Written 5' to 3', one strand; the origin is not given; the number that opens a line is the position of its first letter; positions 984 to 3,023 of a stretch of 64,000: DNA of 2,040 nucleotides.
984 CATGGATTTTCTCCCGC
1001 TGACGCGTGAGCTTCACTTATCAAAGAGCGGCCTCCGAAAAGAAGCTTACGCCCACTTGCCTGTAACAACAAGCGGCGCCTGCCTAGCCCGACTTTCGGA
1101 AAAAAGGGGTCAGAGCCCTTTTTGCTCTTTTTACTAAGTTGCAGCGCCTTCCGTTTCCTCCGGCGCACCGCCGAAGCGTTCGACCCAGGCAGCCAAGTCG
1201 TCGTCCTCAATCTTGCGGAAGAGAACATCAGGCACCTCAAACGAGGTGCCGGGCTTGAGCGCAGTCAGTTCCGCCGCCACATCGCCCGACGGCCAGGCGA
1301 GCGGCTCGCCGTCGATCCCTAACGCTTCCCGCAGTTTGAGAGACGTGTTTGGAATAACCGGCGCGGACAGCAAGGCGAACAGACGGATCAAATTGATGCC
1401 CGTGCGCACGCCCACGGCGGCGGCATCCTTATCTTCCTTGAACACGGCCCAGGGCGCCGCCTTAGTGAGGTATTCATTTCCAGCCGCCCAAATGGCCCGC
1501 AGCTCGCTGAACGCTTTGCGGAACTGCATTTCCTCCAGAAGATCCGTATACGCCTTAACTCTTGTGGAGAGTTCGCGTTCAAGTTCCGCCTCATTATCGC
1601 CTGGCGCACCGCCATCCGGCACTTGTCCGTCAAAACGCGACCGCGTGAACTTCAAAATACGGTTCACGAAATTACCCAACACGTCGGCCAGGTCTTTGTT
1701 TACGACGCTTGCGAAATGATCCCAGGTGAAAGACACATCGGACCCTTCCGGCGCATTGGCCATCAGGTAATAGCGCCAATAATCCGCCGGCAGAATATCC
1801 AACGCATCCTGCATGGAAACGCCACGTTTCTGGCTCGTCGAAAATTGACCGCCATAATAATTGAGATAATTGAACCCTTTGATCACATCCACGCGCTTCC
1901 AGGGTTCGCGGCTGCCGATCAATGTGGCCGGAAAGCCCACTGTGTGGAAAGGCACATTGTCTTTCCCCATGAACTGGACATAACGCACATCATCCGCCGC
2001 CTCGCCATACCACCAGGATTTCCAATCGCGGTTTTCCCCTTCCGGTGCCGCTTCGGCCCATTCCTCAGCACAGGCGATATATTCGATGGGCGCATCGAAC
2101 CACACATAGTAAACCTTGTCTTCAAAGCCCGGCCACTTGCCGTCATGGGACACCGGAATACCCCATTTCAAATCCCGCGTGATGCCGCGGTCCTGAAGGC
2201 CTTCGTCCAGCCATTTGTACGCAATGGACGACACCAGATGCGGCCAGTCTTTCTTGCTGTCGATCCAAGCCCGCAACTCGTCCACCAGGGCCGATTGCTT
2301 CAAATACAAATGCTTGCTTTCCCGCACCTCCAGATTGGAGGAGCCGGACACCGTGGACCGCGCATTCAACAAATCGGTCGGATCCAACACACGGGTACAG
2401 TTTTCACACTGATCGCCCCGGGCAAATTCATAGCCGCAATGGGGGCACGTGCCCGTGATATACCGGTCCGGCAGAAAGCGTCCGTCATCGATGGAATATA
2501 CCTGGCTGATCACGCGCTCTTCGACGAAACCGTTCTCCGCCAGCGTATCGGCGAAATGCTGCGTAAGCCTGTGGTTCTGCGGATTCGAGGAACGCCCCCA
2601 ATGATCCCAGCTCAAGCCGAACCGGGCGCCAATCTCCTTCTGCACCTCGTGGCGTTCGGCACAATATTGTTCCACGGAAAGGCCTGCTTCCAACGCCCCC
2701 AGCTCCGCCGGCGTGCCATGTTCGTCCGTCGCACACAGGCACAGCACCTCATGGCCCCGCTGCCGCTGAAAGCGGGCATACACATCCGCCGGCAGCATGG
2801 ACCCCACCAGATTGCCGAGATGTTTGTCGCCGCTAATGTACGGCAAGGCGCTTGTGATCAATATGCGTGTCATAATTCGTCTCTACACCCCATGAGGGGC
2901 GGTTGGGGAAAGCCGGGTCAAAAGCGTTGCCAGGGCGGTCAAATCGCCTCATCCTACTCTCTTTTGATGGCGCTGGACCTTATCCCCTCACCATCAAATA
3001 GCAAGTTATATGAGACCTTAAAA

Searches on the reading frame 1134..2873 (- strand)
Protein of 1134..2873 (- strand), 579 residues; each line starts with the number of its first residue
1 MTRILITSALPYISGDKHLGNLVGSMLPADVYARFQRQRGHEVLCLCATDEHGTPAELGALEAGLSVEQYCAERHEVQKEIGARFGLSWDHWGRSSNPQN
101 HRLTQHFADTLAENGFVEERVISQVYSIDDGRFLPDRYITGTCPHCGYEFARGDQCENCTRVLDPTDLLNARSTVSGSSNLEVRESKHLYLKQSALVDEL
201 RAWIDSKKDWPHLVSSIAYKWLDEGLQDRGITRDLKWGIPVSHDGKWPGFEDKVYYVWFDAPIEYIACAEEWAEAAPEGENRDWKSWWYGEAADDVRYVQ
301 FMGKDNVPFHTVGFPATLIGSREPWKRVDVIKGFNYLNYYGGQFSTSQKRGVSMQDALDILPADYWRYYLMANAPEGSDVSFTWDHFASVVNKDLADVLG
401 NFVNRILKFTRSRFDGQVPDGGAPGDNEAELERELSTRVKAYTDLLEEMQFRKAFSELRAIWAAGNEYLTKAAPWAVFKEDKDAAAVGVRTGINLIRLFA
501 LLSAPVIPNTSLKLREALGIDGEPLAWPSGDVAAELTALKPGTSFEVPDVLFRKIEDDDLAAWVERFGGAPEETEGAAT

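Call 8: search_protein_families(library=pfam, proteins=[window:1134-2873:-], max_evalue=0.001)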
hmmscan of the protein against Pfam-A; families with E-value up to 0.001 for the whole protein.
window:1134-2873:- (579 aa): 4 families
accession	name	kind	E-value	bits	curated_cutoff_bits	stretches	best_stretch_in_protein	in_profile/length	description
PF09334.17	tRNA-synt_1g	-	7.5e-141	469.8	20.1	1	4-406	1-390/391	tRNA synthetases class I (M)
PF19303.5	Anticodon_3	-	1.9e-58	197.1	23.5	1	418-570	1-150/152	Anticodon binding domain of methionyl tRNA ligase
PF00133.28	tRNA-synt_1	-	1e-07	31.5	22.7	1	8-241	29-243/414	tRNA synthetases class I (I, L, M and V)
PF08264.19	Anticodon_1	-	0.00056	20.3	25.1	1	430-517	3-92/148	Anticodon-binding domain of tRNA ligase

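Call 30: list_cluster_members(proteins=[window:1134-2870:-, window:3618-4337:+, window:5132-6166:+, window:49195-50619:-, window:55628-57106:+, window:57900-59825:+, window:59833-61188:+, window:45228-46097:+, window:30078-31292:-, window:36858-37595:+])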
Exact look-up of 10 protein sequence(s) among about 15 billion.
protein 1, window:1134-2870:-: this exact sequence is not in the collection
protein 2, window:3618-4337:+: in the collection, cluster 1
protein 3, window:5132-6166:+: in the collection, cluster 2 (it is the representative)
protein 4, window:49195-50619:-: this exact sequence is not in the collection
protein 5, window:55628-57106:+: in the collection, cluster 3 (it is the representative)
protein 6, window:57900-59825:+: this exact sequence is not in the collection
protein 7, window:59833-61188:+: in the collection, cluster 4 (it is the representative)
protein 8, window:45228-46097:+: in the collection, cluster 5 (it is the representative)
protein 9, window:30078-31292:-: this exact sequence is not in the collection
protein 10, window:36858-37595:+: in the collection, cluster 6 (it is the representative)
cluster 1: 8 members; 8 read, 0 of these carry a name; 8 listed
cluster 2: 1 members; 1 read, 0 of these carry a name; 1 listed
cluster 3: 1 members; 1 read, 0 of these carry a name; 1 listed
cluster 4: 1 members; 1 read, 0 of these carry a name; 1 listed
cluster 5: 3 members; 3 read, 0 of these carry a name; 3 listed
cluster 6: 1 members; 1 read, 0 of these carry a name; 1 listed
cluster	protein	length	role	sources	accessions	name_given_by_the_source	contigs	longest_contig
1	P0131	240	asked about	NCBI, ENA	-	-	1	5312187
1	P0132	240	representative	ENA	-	-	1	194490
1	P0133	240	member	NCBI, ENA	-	-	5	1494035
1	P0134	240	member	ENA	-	-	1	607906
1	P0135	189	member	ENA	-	-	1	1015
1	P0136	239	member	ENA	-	-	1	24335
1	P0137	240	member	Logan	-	-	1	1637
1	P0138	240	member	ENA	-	-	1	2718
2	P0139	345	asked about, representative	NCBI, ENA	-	-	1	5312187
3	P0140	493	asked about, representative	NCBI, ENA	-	-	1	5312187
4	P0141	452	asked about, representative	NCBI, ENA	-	-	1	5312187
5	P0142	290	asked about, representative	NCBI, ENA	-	-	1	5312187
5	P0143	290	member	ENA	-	-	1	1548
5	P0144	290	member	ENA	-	-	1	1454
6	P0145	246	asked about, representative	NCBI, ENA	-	-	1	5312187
